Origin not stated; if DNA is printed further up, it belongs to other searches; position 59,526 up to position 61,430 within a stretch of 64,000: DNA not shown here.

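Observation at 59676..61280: Intact 534-aa FRG-domain gene in a low-GC islet among dead defence and mobility genes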

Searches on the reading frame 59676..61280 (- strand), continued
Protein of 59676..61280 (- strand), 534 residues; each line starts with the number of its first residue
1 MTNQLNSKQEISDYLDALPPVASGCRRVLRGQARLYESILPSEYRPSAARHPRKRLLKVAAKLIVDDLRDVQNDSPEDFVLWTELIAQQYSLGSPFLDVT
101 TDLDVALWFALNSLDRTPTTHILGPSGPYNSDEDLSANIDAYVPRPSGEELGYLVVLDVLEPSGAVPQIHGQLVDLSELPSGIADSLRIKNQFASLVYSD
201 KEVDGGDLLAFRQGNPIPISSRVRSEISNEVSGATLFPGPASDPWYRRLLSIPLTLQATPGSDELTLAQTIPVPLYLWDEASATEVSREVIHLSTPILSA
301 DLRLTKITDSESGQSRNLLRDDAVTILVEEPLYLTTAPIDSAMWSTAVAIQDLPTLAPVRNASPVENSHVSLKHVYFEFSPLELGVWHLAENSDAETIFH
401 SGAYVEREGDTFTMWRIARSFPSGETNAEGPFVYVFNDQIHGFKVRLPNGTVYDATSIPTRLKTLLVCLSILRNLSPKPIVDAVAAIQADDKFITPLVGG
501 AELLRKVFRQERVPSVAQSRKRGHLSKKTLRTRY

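Call 36: fold_search(model_id=the predicted structure, library=viral)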
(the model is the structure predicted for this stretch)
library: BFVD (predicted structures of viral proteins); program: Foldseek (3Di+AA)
matches with E <= 10: 709; with E <= 0.001: 1
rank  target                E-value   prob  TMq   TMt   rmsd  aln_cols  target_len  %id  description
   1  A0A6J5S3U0            9.3e-05  1.00  0.17  0.38  15.3       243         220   14  Uncharacterized protein [uncultured Caudovirales phage]
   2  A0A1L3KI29            1.1e-01  0.07  0.10  0.07  23.7       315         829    7  (no name in the UniProt tables at hand)
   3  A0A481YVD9            1.4e-01  0.44  0.08  0.29  10.9       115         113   10  Uncharacterized protein [Marseillevirus LCMAC103]
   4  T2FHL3                2.5e-01  0.12  0.05  0.27  14.2        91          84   11  Uncharacterized protein [Mycobacterium phage Breeniome]
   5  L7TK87                2.6e-01  0.15  0.09  0.12  12.1       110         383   12  Uncharacterized protein [Haloarcula vallismortis tailed virus 1]
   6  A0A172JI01            2.9e-01  0.25  0.09  0.15   7.1        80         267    4  Uncharacterized protein [Bacillus phage AR9]
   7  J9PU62                3.4e-01  0.16  0.07  0.23  10.7       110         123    7  Uncharacterized protein [Bacillus phage BPS13]
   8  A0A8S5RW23            4.1e-01  0.03  0.07  0.11  20.2       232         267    8  Uncharacterized protein [Siphoviridae sp. ctHip2]
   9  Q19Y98                4.6e-01  0.05  0.06  0.19  11.1        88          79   14  Uncharacterized protein [Mycobacterium phage PLot]
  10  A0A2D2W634            5.1e-01  0.20  0.05  0.23   9.3        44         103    9  Uncharacterized protein [Pectobacterium phage DU_PP_II]
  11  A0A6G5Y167            5.1e-01  0.04  0.06  0.06  52.5       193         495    9  (no name in the UniProt tables at hand)
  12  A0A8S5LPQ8            6.8e-01  0.15  0.08  0.38   9.4        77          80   13  Restriction alleviation protein [Siphoviridae sp. ctVFv13]
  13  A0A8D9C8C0            6.8e-01  0.12  0.06  0.29  10.0        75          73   12  Uncharacterized protein [uncultured marine phage]
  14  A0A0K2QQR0            6.8e-01  0.09  0.09  0.14  13.9       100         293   12  Uncharacterized protein [Ralstonia phage RSF1]
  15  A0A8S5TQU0            6.8e-01  0.02  0.05  0.09  19.2       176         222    8  Peptidase [Myoviridae sp. ctY1522]
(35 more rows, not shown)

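Call 37: find_encoding_contigs(protein=P0014, flank=8000, max_places=1)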
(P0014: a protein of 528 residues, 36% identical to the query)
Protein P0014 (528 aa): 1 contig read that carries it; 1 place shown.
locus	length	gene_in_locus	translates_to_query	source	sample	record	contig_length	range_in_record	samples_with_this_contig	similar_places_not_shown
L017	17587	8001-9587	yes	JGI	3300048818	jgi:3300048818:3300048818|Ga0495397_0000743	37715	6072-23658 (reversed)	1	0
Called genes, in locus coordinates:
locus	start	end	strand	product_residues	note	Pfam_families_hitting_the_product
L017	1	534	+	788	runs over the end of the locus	PF12161:HsdM_N, PF02384:N6_Mtase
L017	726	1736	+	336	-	PF01420:Methylase_S (weak)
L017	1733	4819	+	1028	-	PF04313:HSDR_N, PF04851:ResIII, PF18766:SWI2_SNF2, PF22679:T1R_D3-like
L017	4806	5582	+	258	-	PF01863:YgjP-like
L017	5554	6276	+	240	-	PF09509:Hypoth_Ymh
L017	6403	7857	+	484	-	PF28123:DUF8370, PF28130:DUF8371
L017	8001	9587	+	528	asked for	PF08867:FRG (weak)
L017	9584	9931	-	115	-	-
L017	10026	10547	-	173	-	PF00300:His_Phos_1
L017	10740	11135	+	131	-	-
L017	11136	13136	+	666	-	PF08448:PAS_4, PF00989:PAS, PF08448:PAS_4, PF13188:PAS_8, PF13426:PAS_9, PF08447:PAS_3, PF00989:PAS, PF08448:PAS_4, +10 more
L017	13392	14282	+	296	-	PF07291:MauE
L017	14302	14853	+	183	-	-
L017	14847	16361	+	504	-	-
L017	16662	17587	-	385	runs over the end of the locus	PF00561:Abhydrolase_1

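Call 38: find_encoding_contigs(protein=P0016, flank=8000, max_places=2)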
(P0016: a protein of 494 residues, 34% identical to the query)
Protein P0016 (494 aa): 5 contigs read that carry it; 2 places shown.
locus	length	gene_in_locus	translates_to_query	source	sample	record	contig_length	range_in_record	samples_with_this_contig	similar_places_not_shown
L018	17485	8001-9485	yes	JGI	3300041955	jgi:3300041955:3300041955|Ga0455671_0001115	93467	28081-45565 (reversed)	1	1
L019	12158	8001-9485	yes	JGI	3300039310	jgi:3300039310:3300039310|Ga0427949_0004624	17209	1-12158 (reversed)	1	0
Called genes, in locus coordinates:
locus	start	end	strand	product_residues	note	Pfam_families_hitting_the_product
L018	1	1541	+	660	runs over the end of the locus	PF12161:HsdM_N, PF02384:N6_Mtase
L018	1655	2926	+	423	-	PF01420:Methylase_S (faint)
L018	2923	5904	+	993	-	PF04313:HSDR_N, PF00270:DEAD (weak), PF04851:ResIII, PF18766:SWI2_SNF2, PF22679:T1R_D3-like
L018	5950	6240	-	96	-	PF24792:DUF7701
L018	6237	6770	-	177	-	PF24838:8xMP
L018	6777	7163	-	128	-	PF08937:ThsB_TIR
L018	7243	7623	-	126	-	PF08937:ThsB_TIR (weak)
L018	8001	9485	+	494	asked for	PF08867:FRG (weak)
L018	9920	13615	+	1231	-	-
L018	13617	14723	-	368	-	PF01436:NHL (faint), PF13360:PQQ_2 (weak)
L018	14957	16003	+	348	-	-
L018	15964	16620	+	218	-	-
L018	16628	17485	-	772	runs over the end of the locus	PF03176:MMPL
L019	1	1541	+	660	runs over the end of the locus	PF12161:HsdM_N, PF02384:N6_Mtase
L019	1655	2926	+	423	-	PF01420:Methylase_S (faint)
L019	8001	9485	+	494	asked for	PF08867:FRG (weak)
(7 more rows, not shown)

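Call 39: find_encoding_contigs(protein=P0011, flank=8000, max_places=1)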
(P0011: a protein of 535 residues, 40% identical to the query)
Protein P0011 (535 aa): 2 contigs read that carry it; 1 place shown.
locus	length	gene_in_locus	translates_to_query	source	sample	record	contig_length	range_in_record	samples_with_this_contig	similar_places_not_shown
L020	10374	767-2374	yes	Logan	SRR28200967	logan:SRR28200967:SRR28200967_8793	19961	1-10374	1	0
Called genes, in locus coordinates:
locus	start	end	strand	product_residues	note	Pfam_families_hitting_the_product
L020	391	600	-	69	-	-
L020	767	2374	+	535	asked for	PF08867:FRG (weak)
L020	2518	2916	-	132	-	-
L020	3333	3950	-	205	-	PF18153:Cap15_CD_rec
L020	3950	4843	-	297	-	PF18144:SMODS (weak), PF26305:CD_NTase_C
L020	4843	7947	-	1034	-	PF04313:HSDR_N, PF00270:DEAD, PF04851:ResIII, PF18766:SWI2_SNF2, PF22679:T1R_D3-like, PF12008:EcoR124_C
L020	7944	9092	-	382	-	PF01420:Methylase_S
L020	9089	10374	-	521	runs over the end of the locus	PF12161:HsdM_N, PF02384:N6_Mtase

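Call 40: find_encoding_contigs(protein=P0003, flank=8000, max_places=1)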
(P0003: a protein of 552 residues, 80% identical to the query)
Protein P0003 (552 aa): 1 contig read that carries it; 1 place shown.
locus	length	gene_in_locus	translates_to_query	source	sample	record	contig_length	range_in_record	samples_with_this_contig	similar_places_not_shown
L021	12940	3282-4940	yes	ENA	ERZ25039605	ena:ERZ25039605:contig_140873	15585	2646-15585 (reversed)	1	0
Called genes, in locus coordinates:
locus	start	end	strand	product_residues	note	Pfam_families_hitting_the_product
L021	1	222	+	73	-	?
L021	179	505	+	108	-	PF01527:HTH_Tnp_1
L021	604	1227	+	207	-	PF13276:HTH_21, PF00665:rve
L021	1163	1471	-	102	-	-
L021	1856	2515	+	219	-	-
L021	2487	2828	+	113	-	-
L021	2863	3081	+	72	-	-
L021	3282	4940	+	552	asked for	-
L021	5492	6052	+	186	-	-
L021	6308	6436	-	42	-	-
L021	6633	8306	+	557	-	PF02384:N6_Mtase (weak), PF07669:Eco57I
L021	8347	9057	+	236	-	PF04555:XhoI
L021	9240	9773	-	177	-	-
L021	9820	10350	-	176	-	PF00392:GntR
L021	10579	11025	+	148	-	-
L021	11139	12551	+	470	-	PF01580:FtsK_SpoIIIE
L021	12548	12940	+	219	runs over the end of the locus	PF20199:RepSA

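Call 41: find_encoding_contigs(protein=P0007, flank=8000, max_places=1)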
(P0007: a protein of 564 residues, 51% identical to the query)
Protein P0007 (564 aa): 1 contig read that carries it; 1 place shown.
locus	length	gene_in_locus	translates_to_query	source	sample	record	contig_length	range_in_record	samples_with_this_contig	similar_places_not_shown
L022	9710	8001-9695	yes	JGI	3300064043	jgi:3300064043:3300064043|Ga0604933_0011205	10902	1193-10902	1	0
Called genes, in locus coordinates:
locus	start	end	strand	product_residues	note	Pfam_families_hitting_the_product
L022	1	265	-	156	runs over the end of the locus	PF14137:DUF4304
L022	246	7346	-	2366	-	PF05593:RHS_repeat (faint), PF07691:PA14, PF25023:TEN_YD-shell (faint), PF07691:PA14, PF15650:Tox-REase-9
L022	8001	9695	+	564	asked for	-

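Call 50: find_encoding_contigs(protein=P0004, flank=10000, max_places=2)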
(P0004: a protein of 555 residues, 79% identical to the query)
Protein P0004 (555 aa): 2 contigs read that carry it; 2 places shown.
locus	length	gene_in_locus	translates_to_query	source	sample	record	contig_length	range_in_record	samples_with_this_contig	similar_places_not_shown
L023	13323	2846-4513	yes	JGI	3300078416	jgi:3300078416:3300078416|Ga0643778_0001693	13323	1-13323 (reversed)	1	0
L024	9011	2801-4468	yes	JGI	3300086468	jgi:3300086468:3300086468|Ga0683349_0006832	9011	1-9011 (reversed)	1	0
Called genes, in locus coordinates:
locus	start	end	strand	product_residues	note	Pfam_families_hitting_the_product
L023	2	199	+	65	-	?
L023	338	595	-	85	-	-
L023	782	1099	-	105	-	PF13610:DDE_Tnp_IS240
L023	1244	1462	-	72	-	-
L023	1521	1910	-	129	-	PF05305:DUF732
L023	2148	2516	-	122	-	PF14373:Imm_superinfect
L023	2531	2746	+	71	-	-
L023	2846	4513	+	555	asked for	-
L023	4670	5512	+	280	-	-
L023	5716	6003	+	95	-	-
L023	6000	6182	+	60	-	-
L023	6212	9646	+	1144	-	PF04471:Mrr_cat (weak), PF13156:Mrr_cat_2, PF00270:DEAD (weak), PF04851:ResIII, PF00271:Helicase_C (weak), PF03457:HA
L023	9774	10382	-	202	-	PF00239:Resolvase, PF02796:HTH_7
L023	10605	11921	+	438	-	PF00872:Transposase_mut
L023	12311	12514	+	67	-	-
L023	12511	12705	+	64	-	-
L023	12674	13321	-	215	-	?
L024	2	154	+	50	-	?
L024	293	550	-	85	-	-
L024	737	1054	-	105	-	PF13610:DDE_Tnp_IS240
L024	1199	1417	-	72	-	-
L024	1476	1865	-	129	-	PF05305:DUF732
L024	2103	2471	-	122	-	PF14373:Imm_superinfect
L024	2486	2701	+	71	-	-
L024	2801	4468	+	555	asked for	-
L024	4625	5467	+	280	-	-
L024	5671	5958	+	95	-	-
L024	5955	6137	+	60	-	-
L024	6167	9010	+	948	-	?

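Call 51: find_encoding_contigs(protein=P0013, flank=10000, max_places=1)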
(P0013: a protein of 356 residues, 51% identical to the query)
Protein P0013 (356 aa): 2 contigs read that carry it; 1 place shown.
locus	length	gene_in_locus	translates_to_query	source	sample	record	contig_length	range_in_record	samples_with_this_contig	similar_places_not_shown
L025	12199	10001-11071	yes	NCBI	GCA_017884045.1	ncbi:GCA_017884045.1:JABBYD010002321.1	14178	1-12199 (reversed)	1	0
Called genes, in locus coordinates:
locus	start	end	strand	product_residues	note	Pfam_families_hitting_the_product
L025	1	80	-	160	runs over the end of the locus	-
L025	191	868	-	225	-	-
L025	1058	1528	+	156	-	PF03457:HA (faint)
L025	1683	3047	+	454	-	-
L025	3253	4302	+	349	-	-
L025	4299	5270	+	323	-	-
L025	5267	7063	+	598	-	-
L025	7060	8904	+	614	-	-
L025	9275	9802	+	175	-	-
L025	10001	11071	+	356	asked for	-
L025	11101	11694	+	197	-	-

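Call 61: search_solved_structures(query=A1, max_evalue=10, show_alignments=2)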
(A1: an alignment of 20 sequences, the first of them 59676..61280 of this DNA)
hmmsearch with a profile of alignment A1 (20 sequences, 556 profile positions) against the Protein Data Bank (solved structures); distinct sequences matched with E-value up to 10: 1.
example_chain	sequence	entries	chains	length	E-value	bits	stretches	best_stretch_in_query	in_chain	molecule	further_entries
5yhv_A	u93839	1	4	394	0.49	12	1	155-196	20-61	Aminotransferase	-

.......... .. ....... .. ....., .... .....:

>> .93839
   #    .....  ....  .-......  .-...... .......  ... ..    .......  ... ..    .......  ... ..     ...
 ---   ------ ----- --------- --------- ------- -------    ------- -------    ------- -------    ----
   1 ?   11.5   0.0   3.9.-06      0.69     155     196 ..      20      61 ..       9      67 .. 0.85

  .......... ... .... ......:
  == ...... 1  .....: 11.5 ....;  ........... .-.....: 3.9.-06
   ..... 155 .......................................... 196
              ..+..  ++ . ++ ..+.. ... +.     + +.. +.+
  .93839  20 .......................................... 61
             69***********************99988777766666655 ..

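Call 66: find_homologous_proteins(query=L001:11781-12653:+, max_evalue=0.001)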
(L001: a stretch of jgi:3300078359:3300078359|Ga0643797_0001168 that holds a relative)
Query L001:11781-12653:+ (290 aa): 56 proteins with E <= 0.001 among 3387 candidates.
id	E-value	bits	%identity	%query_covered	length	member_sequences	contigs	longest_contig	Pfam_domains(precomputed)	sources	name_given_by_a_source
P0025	4.4e-167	573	94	96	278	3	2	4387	-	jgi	jgi:hypothetical protein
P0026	1.0e-156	539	89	96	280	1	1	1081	-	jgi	jgi:hypothetical protein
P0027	3.6e-148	510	84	96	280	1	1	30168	-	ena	-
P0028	8.3e-148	509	84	96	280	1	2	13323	-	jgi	jgi:hypothetical protein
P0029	5.1e-147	507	85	96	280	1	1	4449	-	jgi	jgi:hypothetical protein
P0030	5.7e-146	503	85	94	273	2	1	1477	-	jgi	jgi:hypothetical protein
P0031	2.5e-143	495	82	97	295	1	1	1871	-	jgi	jgi:hypothetical protein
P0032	1.4e-139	482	80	96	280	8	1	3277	-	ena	-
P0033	1.8e-93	331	59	93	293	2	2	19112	-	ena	-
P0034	2.5e-91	324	61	87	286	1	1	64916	-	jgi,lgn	jgi:hypothetical protein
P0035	3.3e-91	324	57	92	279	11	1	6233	-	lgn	-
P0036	6.8e-90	319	57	94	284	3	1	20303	-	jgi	-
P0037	7.0e-89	316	58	91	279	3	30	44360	-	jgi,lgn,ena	jgi:hypothetical protein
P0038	6.0e-88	313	58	87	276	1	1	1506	-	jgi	jgi:hypothetical protein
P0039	2.3e-87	311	58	89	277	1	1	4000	-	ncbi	-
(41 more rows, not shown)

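Call 69: search_protein_families(library=phrogs, proteins=[window:59676-61280:-, L001:11781-12653:+], max_evalue=0.1)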
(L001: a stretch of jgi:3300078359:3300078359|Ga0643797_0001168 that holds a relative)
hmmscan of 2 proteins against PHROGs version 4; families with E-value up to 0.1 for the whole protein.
window:59676-61280:- (534 aa): 0 families

L001:11781-12653:+ (290 aa): 0 families

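Call 70: search_protein_families(library=pfam, alignment_id=A1, max_evalue=10)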
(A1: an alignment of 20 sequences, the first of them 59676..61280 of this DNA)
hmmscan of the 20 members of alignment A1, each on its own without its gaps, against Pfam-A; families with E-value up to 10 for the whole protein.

A. member 1, window:59676-61280:- (534 aa): 1 family
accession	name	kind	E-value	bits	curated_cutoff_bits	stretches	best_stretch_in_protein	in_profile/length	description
PF08867.16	FRG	-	5.2e-06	27.7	25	1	29-113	5-88/94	FRG domain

B. families by the number of members that match (of 20 scanned): 4 families
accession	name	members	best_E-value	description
PF08867.16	FRG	20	7.9e-10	FRG domain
PF01052.25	FliMN_C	1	0.042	Type III flagellar switch regulator (C-ring) FliN C-term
PF12391.13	PCDO_beta_N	1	0.085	Protocatechuate 3,4-dioxygenase beta subunit N terminal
PF13428.12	TPR_14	1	1.2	Tetratricopeptide repeat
